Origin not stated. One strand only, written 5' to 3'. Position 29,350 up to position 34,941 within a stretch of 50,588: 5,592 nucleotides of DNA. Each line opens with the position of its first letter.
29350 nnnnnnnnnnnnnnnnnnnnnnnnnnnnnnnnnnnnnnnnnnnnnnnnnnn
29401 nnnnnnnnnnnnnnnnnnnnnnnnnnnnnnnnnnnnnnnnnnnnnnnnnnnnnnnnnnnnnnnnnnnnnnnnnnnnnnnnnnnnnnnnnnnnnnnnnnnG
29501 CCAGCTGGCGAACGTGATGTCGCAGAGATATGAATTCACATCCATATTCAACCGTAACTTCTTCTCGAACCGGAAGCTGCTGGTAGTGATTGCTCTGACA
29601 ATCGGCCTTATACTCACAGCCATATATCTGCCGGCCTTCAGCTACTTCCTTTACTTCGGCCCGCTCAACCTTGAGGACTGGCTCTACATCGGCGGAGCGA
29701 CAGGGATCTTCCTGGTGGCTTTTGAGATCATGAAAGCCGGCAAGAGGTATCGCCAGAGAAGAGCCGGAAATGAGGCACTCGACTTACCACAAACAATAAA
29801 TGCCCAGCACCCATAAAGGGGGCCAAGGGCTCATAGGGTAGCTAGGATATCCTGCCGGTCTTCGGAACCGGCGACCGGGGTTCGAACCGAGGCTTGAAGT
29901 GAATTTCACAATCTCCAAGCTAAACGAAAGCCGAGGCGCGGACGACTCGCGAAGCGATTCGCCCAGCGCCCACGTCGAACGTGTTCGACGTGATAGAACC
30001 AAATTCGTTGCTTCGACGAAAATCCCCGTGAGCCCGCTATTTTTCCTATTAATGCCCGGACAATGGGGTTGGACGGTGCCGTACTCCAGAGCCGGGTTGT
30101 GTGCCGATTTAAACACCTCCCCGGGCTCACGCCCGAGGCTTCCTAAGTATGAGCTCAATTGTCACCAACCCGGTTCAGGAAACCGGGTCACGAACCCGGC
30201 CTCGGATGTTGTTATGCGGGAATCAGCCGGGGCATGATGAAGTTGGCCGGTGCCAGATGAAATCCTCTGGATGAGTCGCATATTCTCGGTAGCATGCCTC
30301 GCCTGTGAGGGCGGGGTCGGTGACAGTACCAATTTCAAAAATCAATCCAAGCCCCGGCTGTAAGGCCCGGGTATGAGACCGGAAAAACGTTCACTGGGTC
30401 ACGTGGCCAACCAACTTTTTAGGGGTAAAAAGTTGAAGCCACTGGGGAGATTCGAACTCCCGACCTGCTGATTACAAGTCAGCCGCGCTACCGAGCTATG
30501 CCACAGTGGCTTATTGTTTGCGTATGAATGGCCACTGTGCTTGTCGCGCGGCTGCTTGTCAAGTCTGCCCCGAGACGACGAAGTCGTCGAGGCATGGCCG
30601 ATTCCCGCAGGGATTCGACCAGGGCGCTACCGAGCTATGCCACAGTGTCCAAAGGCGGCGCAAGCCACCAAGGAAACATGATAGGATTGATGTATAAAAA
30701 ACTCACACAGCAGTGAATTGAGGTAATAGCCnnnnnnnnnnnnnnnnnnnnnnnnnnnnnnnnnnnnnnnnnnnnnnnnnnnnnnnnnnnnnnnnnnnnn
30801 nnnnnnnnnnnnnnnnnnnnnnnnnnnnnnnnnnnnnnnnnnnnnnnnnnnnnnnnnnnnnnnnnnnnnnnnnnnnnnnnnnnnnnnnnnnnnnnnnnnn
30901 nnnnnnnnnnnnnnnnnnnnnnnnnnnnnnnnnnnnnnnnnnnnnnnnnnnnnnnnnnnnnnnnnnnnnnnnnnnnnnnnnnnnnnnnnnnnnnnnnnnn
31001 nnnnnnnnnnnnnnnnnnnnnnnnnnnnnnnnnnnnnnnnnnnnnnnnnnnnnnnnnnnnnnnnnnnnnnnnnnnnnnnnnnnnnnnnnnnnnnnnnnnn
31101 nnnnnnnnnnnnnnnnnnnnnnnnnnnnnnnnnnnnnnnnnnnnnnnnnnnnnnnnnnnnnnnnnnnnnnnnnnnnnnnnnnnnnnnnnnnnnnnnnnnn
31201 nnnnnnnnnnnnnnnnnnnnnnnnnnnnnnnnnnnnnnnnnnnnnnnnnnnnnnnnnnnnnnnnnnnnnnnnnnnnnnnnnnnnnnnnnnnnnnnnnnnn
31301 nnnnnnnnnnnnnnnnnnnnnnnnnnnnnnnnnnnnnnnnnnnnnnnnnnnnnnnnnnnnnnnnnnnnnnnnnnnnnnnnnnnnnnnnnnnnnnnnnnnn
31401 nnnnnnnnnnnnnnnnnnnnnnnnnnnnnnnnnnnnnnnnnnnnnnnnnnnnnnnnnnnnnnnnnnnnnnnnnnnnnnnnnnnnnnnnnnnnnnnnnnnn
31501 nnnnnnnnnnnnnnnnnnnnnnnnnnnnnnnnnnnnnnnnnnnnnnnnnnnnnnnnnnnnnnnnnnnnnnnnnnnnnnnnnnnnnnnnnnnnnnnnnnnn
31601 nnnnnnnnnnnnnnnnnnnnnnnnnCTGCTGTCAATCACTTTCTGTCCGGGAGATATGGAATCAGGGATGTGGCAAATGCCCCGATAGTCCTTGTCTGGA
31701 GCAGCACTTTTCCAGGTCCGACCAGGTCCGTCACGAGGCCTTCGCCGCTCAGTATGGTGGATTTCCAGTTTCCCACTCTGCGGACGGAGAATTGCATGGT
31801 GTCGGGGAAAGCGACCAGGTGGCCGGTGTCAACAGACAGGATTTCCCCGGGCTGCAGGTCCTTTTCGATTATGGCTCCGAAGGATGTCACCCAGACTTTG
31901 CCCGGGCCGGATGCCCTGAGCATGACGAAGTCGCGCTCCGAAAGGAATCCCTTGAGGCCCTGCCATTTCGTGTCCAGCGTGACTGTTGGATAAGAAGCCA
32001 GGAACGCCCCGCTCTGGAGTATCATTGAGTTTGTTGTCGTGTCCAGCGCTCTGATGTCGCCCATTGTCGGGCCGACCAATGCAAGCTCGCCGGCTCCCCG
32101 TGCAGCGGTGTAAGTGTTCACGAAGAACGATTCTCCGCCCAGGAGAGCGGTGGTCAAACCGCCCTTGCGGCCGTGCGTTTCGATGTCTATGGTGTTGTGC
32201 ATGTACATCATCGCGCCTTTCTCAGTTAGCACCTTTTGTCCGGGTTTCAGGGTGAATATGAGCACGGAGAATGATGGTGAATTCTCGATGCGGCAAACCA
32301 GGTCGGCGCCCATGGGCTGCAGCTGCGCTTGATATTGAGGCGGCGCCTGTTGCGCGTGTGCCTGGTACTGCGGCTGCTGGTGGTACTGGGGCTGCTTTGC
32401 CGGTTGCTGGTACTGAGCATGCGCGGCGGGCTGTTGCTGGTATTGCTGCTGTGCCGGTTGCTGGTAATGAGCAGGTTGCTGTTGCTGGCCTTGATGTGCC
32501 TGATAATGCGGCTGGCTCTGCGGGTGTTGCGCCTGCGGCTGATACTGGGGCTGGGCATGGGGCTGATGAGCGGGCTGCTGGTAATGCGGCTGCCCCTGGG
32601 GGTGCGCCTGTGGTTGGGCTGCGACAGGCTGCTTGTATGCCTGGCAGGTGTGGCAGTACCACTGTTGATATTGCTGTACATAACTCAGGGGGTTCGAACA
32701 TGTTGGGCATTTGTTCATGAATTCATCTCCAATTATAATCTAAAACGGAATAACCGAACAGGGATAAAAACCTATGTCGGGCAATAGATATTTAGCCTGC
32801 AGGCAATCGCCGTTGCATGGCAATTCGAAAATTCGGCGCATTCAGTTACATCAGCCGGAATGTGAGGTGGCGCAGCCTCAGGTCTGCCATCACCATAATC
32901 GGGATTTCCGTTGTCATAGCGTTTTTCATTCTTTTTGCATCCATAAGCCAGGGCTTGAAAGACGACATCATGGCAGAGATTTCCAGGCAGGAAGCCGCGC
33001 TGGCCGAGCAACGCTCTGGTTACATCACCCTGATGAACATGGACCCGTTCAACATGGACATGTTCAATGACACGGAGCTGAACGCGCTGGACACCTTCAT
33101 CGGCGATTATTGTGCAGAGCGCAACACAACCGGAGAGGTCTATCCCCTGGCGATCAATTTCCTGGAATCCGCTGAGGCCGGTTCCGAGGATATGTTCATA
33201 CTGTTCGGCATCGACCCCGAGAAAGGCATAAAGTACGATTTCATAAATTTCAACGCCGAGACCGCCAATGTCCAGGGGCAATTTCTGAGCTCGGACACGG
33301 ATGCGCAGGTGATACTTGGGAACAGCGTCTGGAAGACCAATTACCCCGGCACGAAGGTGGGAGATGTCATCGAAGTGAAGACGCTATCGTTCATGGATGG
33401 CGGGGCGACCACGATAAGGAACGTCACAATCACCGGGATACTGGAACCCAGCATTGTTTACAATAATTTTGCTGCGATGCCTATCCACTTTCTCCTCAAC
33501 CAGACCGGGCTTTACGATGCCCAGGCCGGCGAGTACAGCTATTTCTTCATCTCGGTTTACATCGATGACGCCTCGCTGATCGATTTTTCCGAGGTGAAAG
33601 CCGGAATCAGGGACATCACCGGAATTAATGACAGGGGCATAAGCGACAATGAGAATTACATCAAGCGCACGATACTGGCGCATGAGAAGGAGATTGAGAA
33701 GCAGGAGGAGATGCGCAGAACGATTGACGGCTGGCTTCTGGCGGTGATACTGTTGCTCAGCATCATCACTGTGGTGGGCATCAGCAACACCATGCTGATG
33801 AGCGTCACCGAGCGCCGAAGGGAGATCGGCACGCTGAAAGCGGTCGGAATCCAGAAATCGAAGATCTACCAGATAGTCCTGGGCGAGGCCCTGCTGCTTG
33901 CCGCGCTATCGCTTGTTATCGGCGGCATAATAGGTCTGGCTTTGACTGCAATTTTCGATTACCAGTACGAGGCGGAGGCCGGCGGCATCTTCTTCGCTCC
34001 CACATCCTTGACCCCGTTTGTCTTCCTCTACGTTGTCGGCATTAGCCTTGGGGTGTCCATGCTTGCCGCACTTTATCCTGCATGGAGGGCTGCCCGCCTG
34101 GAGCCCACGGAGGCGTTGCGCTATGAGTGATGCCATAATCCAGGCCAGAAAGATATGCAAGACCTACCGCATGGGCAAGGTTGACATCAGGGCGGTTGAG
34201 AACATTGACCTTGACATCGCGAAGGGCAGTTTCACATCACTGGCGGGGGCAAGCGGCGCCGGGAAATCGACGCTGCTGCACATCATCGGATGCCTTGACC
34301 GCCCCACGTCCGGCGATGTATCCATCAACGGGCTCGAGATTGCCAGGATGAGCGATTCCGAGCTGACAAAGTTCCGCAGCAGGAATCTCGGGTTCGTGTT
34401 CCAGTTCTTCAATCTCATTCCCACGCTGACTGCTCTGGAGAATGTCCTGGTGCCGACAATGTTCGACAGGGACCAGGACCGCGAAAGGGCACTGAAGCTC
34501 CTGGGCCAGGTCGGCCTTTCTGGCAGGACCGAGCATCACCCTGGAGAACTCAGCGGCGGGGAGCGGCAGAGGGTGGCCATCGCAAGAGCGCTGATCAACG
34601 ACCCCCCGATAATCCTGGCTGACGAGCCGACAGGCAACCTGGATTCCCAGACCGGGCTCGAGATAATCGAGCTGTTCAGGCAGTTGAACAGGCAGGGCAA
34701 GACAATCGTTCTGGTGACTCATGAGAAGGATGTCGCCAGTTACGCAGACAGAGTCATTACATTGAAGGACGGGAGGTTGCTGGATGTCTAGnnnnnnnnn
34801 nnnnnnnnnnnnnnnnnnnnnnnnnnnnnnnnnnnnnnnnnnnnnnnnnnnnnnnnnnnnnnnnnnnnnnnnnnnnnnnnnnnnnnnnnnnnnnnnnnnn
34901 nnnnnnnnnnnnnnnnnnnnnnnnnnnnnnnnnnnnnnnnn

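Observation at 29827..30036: tRNA-Arg(TCG) split by a 136-nt intron inside the T-loop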

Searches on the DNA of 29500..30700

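Call 5: search_rna_families(source=window, start=29500, end=30700, threshold=evalue, max_evalue=10, show_alignments=6)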
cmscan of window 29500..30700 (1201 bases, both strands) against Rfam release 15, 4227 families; matches with E-value up to 10: 14.
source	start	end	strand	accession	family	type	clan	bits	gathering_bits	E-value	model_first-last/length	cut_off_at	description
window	30437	30510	-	RF00005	tRNA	Gene; tRNA;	CL00001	62.8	29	5.7e-13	1-71/71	no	tRNA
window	30438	30510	-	RF01684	mascRNA-menRNA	Gene;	-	25.2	42.5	0.016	1-56/56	no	MALAT1-associated small cytoplasmic RNA/MEN beta RNA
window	30096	30191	-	RF00062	HgcC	Gene;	-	20.1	50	0.046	1-130/130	no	HgcC family RNA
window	30119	30148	+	RF01687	Acido-Lenti-1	Gene; sRNA;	-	19.2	37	0.11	1-46/46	no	Acido-Lenti-1 RNA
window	30436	30510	+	RF04354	Plastid-ycf2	Cis-reg;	-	18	65.7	1.3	1-75/75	no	Plastid-ycf2 5UTR RNA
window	30508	30590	+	RF03032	narK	Cis-reg;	-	17.8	43.2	1.3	1-72/72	no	narK RNA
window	30108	30142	-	RF01340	CRISPR-DR29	Gene; CRISPR;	-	17.7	39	1.4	1-37/37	no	CRISPR RNA direct repeat element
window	30591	30691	-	RF02485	GlsR22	Gene; snRNA; snoRNA; HACA-box;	-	16.6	100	4.5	1-150/150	no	Small nucleolar RNA GlsR22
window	30087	30145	+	RF03192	mir-6794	Gene; miRNA;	-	16.5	74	6.5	1-62/62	no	mir-6794 microRNA precursor family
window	30166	30198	+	RF01679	P36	Gene; sRNA;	-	15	36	5.1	1-61/61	no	Pseudomonas sRNA P36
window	29827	29895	+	RF00005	tRNA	Gene; tRNA;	CL00001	14.9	29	8.8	1-71/71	no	tRNA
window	30445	30461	+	RF04351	Plastid-psbl-rps4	Cis-reg;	-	14.5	68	9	9-25/53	no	Plastid-psbl-rps4 3UTR RNA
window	30242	30336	+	RF00062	HgcC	Gene;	-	12.8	50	4.2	1-130/130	no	HgcC family RNA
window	30230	30273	+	RF01119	sR32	Gene; snRNA; snoRNA; CD-box;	-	11.6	40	3.4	1-57/57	no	Small nucleolar RNA sR32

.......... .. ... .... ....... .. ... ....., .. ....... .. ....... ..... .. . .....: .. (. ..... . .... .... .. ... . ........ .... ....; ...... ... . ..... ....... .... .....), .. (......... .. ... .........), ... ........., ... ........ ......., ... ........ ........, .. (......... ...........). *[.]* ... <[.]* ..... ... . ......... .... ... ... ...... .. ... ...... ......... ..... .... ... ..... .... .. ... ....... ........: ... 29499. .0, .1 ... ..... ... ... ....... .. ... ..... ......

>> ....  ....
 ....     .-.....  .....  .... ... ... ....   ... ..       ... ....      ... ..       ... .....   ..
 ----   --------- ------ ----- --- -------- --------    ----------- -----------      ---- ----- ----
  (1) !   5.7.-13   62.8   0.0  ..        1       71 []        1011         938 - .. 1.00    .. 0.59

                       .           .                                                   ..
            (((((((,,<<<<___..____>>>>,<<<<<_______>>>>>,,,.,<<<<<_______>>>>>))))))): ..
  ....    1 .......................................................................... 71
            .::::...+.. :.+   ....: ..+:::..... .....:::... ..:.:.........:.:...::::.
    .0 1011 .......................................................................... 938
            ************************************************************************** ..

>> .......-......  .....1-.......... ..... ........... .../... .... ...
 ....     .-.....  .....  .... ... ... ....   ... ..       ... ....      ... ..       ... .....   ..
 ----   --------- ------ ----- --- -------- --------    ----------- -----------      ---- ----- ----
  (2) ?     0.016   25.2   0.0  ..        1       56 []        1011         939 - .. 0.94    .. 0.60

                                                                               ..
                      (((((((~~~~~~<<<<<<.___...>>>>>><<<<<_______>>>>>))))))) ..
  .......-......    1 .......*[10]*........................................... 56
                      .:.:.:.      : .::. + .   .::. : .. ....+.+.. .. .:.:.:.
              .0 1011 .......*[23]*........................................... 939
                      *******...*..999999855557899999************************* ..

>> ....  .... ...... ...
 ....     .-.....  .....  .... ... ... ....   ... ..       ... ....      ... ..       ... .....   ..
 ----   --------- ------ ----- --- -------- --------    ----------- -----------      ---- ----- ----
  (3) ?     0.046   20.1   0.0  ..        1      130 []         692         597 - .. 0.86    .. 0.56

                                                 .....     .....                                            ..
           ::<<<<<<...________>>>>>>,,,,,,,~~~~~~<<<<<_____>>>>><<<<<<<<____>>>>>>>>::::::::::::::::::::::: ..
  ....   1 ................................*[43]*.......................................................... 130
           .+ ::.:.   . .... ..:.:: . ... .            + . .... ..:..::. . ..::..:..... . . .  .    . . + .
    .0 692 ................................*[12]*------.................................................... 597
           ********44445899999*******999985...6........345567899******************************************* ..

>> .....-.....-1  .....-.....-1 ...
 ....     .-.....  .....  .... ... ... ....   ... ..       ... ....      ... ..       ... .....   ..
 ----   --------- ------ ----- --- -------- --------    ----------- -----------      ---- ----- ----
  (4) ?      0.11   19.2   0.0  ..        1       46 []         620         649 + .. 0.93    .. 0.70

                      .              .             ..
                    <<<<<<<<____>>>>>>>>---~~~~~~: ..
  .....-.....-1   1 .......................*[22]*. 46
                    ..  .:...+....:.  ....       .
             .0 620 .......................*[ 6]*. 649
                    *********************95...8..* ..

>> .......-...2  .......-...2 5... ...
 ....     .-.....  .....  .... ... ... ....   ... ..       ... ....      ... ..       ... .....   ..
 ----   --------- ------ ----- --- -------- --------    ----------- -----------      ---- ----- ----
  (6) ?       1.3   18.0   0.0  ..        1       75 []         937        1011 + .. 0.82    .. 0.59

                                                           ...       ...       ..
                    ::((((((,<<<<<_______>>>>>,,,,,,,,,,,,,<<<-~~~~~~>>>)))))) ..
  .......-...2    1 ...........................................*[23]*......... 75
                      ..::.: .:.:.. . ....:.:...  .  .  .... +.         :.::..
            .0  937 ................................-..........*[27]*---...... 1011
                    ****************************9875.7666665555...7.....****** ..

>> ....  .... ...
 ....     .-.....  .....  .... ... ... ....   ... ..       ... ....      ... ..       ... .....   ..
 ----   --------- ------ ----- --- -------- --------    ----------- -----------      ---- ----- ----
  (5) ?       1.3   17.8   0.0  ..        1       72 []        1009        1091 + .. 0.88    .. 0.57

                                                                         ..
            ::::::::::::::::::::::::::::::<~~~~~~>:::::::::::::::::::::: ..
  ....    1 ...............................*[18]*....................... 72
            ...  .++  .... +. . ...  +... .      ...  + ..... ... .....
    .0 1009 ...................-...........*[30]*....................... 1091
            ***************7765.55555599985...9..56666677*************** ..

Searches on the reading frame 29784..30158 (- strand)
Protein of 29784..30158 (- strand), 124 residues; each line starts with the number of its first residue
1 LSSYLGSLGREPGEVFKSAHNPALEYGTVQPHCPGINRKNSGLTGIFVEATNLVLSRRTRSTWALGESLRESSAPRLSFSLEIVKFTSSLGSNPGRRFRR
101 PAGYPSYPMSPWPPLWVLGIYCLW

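Call 67: search_protein_families(library=pfam, proteins=[window:29784-30158:-], max_evalue=0.01)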
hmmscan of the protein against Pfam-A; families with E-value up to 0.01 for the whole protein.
window:29784-30158:- (124 aa): 0 families

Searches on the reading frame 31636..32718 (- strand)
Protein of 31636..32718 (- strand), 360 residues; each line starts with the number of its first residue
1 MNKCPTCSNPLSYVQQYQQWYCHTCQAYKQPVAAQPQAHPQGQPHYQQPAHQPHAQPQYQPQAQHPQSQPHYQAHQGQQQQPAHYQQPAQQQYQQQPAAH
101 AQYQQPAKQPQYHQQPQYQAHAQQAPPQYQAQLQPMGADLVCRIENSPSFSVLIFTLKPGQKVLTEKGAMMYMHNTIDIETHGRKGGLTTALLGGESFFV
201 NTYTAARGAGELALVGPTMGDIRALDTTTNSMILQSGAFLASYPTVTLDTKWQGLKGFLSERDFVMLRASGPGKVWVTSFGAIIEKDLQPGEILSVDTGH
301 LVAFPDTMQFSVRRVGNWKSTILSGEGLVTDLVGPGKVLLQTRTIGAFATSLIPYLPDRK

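Call 10: search_protein_families(library=pfam, proteins=[window:31636-32718:-])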
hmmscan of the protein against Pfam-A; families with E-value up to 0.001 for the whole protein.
window:31636-32718:- (360 aa): 1 family
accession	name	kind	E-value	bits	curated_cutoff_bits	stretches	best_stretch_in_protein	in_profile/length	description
PF01987.23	AIM24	-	2.3e-64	217.3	25.7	1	143-343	2-205/205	Mitochondrial biogenesis AIM24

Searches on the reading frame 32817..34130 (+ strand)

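Call 10: search_protein_families(library=pfam, proteins=[window:32817-34130:+])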
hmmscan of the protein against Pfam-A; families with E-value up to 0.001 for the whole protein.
window:32817-34130:+ (437 aa): 2 families
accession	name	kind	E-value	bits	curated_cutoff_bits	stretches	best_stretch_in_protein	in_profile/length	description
PF02687.27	FtsX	-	5.9e-23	81.6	25.5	1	309-430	2-120/120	FtsX-like permease C-terminal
PF12704.14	MacB_PCD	-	2.1e-12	48.2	27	1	23-229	1-173/207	MacB-like periplasmic core domain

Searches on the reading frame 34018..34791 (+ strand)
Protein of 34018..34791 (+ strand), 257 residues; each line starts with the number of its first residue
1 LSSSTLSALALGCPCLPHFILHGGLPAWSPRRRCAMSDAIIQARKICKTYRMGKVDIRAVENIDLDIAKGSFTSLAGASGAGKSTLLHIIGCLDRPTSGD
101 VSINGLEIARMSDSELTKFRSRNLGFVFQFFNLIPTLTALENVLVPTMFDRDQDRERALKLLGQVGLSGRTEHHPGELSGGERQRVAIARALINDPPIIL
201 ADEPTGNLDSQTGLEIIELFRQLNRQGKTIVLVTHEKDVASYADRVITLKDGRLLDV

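Call 67: search_protein_families(library=pfam, proteins=[window:34018-34791:+], max_evalue=0.01)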
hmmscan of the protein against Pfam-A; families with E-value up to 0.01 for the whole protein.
window:34018-34791:+ (257 aa): 6 families
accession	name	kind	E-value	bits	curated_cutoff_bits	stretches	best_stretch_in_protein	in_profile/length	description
PF00005.33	ABC_tran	-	9.2e-34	117.4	25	1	61-205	2-136/137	ABC transporter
PF13304.12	AAA_21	-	2.8e-06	28.1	27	1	72-172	1-123/304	AAA domain, putative AbiEii toxin, Type IV TA system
PF02463.25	SMC_N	-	3.8e-05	23.7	40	1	177-249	136-211/220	RecF/RecN/SMC N terminal domain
PF13555.12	AAA_29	-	0.0023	18.1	27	1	65-87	17-39/61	P-loop containing region of AAA domain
PF13481.12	AAA_25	-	0.0024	18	27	0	63-87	26-50/195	AAA domain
PF03193.22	RsgA_GTPase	-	0.003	17.8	30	1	54-90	91-126/174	RsgA GTPase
